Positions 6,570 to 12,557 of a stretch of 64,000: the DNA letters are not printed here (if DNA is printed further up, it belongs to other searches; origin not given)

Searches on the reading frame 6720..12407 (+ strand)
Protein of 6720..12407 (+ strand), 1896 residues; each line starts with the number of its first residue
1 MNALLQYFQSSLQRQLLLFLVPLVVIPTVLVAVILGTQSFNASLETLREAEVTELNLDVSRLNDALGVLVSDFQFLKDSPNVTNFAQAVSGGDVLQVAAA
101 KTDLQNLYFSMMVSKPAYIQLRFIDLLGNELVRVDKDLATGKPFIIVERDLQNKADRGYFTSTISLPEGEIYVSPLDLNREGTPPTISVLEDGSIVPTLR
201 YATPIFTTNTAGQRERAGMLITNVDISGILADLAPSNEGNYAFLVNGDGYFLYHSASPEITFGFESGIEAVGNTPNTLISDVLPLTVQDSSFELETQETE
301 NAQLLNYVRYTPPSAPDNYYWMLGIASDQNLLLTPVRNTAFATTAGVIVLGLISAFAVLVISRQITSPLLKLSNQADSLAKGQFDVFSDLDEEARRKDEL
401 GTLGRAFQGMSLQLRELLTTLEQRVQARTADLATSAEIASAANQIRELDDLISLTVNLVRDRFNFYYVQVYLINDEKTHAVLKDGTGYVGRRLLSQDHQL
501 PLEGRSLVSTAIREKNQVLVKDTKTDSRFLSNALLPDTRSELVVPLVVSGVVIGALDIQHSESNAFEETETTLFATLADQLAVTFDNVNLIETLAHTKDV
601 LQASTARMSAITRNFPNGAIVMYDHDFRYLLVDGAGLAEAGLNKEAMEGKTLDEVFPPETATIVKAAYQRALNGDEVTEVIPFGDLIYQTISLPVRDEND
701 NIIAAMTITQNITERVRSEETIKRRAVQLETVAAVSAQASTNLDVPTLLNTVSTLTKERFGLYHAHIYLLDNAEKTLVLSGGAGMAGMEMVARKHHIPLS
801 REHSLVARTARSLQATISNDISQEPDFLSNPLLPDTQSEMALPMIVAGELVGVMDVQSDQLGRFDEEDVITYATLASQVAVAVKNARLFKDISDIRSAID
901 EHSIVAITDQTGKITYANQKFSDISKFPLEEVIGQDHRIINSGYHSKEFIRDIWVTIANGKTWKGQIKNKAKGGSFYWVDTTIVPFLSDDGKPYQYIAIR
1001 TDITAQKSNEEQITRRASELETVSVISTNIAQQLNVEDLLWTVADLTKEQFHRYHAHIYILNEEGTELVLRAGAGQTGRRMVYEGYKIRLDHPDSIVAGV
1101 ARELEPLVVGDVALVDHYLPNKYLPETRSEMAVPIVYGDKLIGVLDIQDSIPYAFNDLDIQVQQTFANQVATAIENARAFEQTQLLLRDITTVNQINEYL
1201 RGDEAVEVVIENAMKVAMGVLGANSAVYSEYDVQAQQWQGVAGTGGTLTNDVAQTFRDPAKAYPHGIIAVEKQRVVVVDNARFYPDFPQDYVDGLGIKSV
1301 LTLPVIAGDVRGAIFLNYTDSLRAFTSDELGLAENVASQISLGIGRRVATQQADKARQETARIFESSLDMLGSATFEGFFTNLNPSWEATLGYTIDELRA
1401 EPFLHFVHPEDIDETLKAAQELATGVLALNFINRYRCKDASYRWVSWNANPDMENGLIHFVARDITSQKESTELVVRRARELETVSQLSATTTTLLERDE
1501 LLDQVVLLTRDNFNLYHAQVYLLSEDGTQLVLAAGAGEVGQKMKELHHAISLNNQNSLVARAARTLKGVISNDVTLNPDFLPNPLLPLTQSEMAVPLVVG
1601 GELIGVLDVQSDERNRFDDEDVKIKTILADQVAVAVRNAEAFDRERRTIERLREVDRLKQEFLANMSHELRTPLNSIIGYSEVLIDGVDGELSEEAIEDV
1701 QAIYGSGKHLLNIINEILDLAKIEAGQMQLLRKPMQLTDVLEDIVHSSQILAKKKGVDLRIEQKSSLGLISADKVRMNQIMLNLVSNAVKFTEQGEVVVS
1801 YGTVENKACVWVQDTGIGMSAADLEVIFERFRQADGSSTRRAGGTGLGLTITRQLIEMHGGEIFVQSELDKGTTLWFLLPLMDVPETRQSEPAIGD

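Call 3: search_protein_families(library=pfam, proteins=[window:6720-12407:+], max_evalue=0.01)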
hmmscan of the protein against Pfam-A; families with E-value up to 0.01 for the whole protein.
window:6720-12407:+ (1896 aa): 14 families
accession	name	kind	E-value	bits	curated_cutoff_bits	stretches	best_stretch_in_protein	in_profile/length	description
PF13185.12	GAF_2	-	1.8e-73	245.6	28.6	5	1498-1636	4-135/136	GAF domain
PF01590.32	GAF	-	1.8e-60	203.7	22.4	5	1498-1636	2-133/133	GAF domain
PF13492.12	GAF_3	-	1.1e-41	142.7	27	5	1499-1638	3-129/129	GAF domain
PF02518.31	HATPase_c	-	3.3e-27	95.6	26.4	1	1773-1881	2-109/111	Histidine kinase-, DNA gyrase B-, and HSP90-like ATPase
PF08448.16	PAS_4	-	4.2e-27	95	23.1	2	615-717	4-110/110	PAS fold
PF08447.18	PAS_3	-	1.7e-24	86.4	25.6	2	1382-1456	3-80/89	PAS fold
PF13426.13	PAS_9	-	7.5e-22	78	27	1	905-1005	4-103/103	PAS domain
PF00512.31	HisKA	-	5.6e-21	74.8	26.9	1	1659-1726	2-66/66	His Kinase A (phospho-acceptor) domain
PF00989.32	PAS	-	2.5e-14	53.7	22.6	1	902-1001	11-111/113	PAS fold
PF21623.3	HK_sensor_dom_bact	-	1.5e-13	51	27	1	98-264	47-200/253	Bacterial histidine kinase, sensor domain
PF00672.30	HAMP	-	1.6e-09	38.4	25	1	360-416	1-53/53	HAMP domain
PF02743.24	dCache_1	-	1.5e-06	28.4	45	1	147-274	88-210/240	Cache domain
PF15714.11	SpoVT_C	-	2.1e-06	28.2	27.5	0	508-582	49-124/128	Stage V sporulation protein T C-terminal, transcription factor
PF13188.13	PAS_8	-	4.6e-05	23.6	21.8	0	905-942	14-52/65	PAS domain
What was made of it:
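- Checked: The neighbouring 1896-aa kinase (6720-12410) is confirmed, with a Cache-like sensor, HAMP, PAS, five GAF, HisKA and HATPase_c domains (call 3).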
